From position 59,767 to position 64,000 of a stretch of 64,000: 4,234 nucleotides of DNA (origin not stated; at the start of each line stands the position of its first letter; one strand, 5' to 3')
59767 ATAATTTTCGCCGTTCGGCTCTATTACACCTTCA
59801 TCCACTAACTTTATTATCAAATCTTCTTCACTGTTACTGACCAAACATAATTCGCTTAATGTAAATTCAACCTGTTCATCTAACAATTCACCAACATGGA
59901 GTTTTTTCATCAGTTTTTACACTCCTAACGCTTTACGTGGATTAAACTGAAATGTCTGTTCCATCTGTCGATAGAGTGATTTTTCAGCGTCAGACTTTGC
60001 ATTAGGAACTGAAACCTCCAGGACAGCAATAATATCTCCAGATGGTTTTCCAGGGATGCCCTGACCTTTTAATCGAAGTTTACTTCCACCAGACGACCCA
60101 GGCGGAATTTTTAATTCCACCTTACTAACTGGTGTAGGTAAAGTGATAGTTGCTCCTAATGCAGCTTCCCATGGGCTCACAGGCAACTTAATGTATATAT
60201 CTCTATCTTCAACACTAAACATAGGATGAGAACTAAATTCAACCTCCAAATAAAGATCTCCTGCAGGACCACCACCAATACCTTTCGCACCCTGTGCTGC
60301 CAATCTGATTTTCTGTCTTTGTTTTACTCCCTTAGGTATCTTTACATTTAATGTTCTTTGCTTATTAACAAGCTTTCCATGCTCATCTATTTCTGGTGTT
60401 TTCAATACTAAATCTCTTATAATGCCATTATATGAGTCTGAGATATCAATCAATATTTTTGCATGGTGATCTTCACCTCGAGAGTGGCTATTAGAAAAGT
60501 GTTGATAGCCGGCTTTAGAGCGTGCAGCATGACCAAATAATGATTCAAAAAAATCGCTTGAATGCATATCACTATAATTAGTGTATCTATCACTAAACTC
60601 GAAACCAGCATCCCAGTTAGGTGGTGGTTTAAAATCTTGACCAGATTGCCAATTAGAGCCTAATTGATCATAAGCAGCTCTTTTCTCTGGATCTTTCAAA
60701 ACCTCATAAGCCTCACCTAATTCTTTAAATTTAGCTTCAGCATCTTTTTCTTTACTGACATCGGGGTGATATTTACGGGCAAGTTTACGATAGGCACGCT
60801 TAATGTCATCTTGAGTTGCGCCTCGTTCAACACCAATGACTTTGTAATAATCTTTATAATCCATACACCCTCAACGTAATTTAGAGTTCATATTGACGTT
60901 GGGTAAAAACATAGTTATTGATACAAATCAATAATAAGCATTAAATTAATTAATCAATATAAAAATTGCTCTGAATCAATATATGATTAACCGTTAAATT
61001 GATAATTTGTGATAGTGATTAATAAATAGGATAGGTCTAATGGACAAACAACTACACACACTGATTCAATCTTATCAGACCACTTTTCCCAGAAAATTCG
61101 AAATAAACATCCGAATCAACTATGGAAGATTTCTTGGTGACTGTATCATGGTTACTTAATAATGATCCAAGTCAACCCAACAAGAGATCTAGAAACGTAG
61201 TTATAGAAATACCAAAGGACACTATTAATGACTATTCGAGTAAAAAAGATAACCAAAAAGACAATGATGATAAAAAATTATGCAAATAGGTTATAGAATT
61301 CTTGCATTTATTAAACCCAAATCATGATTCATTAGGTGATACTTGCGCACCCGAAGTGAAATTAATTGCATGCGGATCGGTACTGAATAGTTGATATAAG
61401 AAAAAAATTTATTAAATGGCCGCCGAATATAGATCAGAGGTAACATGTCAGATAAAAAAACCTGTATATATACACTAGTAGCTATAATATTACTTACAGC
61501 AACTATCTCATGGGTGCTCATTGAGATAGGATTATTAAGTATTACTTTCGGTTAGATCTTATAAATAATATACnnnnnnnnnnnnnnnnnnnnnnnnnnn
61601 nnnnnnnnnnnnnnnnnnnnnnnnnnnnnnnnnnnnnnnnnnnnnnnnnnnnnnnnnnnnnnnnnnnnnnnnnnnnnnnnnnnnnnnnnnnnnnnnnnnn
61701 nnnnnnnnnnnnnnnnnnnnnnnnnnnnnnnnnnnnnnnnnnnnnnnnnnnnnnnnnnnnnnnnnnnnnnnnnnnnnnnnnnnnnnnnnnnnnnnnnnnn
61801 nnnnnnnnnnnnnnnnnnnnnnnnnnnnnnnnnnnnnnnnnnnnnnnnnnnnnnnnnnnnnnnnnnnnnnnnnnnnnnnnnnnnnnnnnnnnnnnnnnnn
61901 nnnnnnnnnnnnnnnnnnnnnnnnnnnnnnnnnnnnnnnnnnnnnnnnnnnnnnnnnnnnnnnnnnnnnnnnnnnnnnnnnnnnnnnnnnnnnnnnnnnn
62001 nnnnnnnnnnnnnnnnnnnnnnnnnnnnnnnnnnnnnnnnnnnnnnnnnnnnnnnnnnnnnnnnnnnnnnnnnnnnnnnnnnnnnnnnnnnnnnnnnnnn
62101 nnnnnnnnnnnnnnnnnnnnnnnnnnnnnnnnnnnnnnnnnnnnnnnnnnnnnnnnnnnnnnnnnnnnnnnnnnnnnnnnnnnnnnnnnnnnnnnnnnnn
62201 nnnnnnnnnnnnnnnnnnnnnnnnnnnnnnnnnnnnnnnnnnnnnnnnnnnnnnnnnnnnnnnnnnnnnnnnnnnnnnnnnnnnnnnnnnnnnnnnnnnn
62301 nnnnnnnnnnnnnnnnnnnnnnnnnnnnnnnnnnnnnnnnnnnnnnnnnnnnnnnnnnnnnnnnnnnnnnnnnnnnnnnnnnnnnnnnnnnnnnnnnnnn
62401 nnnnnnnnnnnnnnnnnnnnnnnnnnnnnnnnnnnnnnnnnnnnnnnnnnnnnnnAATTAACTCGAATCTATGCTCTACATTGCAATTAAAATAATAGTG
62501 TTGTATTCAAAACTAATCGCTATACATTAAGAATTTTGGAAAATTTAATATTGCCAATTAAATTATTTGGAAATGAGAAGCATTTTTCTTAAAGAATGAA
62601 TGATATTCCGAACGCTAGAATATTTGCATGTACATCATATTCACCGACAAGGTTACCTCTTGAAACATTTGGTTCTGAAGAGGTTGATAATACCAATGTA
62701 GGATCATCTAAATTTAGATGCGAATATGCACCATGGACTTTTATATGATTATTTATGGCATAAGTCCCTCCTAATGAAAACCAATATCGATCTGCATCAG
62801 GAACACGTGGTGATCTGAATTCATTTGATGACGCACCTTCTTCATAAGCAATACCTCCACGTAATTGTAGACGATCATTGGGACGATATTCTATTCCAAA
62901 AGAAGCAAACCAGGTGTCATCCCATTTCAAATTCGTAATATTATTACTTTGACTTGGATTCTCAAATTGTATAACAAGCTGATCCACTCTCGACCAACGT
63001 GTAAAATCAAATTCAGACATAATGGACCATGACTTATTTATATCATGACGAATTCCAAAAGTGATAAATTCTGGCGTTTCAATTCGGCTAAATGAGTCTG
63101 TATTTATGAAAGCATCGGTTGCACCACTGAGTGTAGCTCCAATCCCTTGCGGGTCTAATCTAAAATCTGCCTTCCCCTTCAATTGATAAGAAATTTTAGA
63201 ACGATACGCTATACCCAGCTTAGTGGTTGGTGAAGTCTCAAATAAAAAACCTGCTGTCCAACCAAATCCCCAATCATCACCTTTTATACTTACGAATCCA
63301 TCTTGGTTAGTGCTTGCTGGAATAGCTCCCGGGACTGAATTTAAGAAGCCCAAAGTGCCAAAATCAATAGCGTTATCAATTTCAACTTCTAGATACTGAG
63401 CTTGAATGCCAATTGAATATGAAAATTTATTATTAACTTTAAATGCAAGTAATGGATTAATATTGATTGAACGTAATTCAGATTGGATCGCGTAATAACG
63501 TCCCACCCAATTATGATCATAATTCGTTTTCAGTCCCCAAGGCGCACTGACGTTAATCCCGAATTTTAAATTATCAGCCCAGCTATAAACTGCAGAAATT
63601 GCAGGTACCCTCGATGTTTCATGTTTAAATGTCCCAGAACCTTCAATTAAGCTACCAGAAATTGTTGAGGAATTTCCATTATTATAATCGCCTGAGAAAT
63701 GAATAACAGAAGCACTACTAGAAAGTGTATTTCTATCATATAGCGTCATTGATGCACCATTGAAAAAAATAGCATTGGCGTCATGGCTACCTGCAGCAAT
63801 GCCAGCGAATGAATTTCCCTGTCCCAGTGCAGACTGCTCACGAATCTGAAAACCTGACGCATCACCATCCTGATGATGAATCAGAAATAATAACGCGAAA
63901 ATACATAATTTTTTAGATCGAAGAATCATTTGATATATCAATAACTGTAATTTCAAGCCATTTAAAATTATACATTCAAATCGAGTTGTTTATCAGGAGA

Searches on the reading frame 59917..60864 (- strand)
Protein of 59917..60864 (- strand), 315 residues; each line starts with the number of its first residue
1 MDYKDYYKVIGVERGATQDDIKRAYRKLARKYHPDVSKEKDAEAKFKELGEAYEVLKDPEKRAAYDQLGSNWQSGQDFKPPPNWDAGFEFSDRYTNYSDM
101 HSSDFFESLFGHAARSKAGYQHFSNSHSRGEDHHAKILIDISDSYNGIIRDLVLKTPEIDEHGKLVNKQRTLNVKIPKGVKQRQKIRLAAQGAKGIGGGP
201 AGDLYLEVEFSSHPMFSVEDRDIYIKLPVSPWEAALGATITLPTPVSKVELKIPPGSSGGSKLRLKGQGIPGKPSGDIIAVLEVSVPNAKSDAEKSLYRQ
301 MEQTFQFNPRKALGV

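Call 78: search_protein_families(library=pfam, proteins=[window:59917-60864:-], max_evalue=0.00001)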
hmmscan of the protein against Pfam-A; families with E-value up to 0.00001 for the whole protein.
window:59917-60864:- (315 aa): 2 families
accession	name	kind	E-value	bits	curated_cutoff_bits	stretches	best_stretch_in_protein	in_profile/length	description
PF01556.23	DnaJ_C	-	9.1e-38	130.1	26.6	1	135-287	3-152/152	DnaJ C terminal domain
PF00226.36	DnaJ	-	3.3e-26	91.6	27.8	1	5-66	1-63/63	DnaJ domain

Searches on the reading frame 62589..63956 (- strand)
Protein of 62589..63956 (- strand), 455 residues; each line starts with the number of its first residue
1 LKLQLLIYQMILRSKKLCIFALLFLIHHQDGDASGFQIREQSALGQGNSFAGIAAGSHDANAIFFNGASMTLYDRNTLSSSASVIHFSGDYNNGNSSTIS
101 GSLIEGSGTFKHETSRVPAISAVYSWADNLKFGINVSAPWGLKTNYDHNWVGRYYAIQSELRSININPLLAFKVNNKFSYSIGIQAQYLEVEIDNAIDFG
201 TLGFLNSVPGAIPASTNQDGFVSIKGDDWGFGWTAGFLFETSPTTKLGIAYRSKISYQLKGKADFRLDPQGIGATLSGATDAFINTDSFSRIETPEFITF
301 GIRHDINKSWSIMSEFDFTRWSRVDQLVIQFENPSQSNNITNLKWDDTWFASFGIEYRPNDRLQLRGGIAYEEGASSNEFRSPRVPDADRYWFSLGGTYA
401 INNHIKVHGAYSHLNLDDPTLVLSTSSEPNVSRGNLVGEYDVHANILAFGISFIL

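Call 78: search_protein_families(library=pfam, proteins=[window:62589-63956:-], max_evalue=0.00001)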
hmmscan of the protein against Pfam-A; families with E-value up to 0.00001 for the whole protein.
window:62589-63956:- (455 aa): 2 families
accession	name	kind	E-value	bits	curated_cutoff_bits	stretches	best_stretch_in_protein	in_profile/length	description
PF03349.22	Toluene_X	-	4.6e-84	282.8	29.7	1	32-452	9-418/421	Outer membrane protein transport protein (OMPP1/FadL/TodX)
PF13505.12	OMP_b-brl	-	2.1e-07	31.7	28.7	0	289-427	38-158/175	Outer membrane protein beta-barrel domain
